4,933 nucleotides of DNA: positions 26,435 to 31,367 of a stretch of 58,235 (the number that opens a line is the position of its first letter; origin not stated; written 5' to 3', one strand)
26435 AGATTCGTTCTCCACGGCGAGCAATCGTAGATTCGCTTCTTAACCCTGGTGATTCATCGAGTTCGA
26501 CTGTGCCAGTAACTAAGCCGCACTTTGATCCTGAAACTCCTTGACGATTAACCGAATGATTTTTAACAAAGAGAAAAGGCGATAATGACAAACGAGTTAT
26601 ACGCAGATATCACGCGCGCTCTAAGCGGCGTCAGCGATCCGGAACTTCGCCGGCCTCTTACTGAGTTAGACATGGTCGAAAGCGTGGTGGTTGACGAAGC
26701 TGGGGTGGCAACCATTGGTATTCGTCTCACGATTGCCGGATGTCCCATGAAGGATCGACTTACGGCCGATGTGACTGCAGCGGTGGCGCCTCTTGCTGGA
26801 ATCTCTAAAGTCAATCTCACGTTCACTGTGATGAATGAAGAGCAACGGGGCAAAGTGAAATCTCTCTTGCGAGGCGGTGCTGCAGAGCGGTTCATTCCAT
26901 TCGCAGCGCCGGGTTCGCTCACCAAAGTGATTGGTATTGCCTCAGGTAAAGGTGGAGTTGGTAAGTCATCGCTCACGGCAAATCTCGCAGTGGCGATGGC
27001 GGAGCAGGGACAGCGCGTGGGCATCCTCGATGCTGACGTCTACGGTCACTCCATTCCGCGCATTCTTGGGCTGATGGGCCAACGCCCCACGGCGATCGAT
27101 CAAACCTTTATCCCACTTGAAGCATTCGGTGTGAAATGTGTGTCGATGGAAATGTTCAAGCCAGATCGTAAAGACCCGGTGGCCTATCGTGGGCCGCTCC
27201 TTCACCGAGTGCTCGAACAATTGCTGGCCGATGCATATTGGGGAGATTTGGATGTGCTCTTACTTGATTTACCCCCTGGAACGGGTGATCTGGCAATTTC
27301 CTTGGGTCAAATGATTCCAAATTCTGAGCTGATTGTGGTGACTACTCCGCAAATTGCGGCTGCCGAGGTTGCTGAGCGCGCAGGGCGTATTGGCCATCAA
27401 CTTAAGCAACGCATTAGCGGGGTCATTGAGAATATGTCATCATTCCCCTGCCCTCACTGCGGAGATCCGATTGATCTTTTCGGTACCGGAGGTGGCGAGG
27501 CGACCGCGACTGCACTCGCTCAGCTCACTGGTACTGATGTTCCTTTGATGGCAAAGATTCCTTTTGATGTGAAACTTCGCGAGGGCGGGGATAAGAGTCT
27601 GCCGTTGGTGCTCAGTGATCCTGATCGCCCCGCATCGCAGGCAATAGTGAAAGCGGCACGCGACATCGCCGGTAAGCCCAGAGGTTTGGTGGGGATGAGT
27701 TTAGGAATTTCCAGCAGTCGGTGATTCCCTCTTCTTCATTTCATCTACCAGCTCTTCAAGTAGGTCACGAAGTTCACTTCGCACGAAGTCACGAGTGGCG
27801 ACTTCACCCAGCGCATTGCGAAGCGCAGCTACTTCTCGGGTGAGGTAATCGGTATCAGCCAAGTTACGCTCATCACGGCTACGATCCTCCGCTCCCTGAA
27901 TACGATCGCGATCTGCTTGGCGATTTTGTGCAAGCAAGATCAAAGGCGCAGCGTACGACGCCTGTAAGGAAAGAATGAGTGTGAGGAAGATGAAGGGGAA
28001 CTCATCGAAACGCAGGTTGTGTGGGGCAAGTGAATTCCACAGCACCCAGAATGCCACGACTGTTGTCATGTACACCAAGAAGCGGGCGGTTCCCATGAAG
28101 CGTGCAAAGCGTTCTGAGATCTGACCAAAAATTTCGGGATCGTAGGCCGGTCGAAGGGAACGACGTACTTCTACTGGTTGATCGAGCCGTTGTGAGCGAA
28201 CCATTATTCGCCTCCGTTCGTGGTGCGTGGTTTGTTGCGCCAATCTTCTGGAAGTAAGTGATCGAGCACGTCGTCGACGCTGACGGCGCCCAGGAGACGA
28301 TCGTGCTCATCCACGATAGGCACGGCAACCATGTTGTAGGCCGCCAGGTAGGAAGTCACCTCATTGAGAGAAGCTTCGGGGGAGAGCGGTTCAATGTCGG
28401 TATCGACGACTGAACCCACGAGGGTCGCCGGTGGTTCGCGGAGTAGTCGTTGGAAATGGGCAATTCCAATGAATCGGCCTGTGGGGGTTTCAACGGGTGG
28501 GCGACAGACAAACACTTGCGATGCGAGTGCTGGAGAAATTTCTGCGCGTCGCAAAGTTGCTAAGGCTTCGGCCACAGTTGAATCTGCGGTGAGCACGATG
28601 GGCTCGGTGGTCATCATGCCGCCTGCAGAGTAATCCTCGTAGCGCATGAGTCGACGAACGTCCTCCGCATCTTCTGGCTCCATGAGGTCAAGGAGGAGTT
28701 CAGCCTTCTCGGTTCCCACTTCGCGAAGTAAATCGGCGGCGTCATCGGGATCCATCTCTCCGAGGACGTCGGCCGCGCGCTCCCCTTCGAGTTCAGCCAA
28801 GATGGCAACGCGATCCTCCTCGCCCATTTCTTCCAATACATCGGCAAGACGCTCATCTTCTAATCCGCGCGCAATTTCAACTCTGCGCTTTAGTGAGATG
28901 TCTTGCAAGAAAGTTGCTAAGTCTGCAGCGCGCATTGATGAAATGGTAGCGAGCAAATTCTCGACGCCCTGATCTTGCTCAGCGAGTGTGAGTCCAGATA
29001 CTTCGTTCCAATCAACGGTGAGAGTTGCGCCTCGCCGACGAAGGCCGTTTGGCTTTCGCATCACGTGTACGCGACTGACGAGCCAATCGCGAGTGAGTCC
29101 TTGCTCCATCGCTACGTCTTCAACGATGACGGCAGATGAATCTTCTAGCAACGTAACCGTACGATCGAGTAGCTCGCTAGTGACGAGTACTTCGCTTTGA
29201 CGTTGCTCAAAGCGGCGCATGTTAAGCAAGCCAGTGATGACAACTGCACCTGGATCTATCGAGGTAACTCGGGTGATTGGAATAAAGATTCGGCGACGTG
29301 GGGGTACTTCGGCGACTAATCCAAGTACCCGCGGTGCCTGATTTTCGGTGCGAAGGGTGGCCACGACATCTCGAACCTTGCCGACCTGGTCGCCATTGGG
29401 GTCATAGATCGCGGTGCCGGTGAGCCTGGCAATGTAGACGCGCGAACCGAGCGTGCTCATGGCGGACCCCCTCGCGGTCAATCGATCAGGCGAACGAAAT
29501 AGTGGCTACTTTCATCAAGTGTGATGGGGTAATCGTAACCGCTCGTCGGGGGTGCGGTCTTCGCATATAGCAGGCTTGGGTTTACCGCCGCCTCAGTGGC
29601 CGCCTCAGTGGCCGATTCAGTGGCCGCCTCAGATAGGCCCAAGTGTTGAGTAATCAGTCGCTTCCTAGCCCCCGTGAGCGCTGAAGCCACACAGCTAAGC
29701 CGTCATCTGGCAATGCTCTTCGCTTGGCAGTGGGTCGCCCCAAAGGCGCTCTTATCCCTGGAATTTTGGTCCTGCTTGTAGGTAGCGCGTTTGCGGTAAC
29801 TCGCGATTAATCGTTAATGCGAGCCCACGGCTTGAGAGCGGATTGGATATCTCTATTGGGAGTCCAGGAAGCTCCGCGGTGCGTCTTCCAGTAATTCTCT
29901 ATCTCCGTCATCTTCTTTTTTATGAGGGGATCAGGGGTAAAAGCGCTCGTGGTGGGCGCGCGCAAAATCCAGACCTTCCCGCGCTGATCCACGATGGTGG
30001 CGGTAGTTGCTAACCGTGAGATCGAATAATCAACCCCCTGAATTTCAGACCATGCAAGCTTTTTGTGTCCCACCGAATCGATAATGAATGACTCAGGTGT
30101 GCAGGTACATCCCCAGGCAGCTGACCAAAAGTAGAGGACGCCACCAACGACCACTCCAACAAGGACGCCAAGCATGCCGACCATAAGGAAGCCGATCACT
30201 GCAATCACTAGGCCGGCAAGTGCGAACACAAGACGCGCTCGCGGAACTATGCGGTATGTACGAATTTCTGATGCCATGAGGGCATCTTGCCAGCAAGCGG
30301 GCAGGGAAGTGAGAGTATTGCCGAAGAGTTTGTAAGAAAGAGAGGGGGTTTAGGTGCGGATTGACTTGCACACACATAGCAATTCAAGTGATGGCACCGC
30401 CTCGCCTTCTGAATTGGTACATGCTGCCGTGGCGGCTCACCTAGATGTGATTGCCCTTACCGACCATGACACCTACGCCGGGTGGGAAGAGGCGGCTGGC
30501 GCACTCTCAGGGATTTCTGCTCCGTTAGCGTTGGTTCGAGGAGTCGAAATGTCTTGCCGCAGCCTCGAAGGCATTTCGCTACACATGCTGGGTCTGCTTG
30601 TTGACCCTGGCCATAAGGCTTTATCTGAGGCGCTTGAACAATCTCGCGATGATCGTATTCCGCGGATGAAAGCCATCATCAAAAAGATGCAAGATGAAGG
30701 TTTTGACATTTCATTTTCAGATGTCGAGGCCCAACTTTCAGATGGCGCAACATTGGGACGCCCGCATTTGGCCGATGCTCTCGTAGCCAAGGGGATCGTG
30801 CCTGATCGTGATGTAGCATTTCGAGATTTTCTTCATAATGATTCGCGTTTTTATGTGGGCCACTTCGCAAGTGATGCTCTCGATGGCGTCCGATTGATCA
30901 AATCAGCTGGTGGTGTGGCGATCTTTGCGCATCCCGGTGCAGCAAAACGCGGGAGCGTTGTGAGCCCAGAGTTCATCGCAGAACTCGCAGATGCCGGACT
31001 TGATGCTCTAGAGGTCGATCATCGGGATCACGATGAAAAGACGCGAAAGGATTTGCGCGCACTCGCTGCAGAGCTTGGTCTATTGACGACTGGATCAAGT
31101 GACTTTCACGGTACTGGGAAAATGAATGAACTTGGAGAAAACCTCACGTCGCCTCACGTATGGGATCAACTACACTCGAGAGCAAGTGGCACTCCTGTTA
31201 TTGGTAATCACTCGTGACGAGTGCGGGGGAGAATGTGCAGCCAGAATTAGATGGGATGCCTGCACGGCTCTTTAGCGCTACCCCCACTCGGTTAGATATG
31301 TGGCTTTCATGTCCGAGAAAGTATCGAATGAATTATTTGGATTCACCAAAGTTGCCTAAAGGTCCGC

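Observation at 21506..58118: A dozen or more unrelated short tandem-repeat arrays, almost all sitting exactly on gene boundaries of a very compact genome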

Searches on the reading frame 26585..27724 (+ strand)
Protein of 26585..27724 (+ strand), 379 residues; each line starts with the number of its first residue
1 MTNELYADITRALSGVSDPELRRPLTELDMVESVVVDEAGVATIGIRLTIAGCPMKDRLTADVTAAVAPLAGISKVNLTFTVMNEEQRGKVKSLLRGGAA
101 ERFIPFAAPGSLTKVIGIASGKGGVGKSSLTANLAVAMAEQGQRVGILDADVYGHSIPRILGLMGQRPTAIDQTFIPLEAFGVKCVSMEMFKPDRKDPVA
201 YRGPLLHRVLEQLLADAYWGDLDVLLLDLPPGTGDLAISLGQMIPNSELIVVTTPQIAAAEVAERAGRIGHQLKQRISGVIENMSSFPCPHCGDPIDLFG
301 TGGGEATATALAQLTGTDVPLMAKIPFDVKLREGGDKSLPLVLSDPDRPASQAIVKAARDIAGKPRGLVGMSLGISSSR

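Call 5: search_protein_families(library=pfam, proteins=[window:26585-27724:+])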
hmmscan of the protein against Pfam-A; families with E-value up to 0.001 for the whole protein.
window:26585-27724:+ (379 aa): 9 families
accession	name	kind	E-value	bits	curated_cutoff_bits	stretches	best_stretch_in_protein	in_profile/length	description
PF10609.15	ParA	-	3.7e-82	275.9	27.1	1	113-361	3-245/246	NUBPL iron-transfer P-loop NTPase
PF01883.24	FeS_assembly_P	-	5.5e-16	59.1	23.5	1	7-77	2-70/73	Iron-sulfur cluster assembly protein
PF01656.29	CbiA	-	4.1e-12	46.6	25.4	1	116-273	1-65/125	CobQ/CobB/MinD/ParA nucleotide binding domain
PF13614.12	AAA_31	-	2.4e-09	37.8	27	1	113-152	1-40/177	AAA domain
PF09140.17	MipZ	-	1.1e-06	28.6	20.7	1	115-230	2-108/262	ATPase MipZ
PF02374.21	ArsA_ATPase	-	1.3e-06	28.3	24.3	1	118-174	5-61/305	Anion-transporting ATPase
PF00142.24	Fer4_NifH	-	1.3e-05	25.3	25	1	121-156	7-42/271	4Fe-4S iron sulfur cluster binding proteins, NifH/frxC family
PF06564.18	CBP_BcsQ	-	0.00051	20.1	21.3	0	115-150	3-38/234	Cellulose biosynthesis protein BcsQ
PF13481.12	AAA_25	-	0.00055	20.1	27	0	115-145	34-63/195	AAA domain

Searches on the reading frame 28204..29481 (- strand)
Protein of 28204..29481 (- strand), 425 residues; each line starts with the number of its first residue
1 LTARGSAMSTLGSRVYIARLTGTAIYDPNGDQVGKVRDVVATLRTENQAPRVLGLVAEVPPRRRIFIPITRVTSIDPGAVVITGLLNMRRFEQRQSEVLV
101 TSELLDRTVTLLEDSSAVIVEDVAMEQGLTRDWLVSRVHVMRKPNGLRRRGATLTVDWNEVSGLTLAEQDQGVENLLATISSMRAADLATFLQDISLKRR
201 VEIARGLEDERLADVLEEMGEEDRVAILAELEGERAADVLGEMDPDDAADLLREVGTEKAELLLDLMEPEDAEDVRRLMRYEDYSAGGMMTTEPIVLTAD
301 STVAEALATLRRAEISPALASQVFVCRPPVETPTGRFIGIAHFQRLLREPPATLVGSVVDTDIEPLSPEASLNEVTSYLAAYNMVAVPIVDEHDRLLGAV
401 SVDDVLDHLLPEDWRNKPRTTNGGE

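Call 5: search_protein_families(library=pfam, proteins=[window:28204-29481:-])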
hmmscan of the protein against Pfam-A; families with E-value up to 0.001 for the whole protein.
window:28204-29481:- (425 aa): 3 families
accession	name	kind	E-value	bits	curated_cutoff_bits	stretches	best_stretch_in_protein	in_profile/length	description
PF03448.22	MgtE_N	-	5e-24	85.2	25.9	1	183-283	1-101/102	MgtE intracellular N domain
PF00571.33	CBS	-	8.3e-14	52.1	24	1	355-409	1-55/57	CBS domain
PF05239.21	PRC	-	2.2e-06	28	21.2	1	15-83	4-72/78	PRC-barrel domain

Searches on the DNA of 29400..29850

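Call 29: search_rna_families(source=window, start=29400, end=29850, threshold=evalue, max_evalue=1)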
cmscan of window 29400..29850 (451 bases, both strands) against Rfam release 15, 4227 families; matches with E-value up to 1: 0.
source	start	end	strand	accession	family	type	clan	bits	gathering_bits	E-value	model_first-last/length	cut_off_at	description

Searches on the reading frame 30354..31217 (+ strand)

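Call 5: search_protein_families(library=pfam, proteins=[window:30354-31217:+])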
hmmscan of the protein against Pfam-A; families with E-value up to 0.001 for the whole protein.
window:30354-31217:+ (287 aa): 1 family
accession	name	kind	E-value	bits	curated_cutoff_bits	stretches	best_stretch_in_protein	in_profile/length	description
PF02811.25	PHP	-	2.3e-09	38.2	26.4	1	4-69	1-66/164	PHP domain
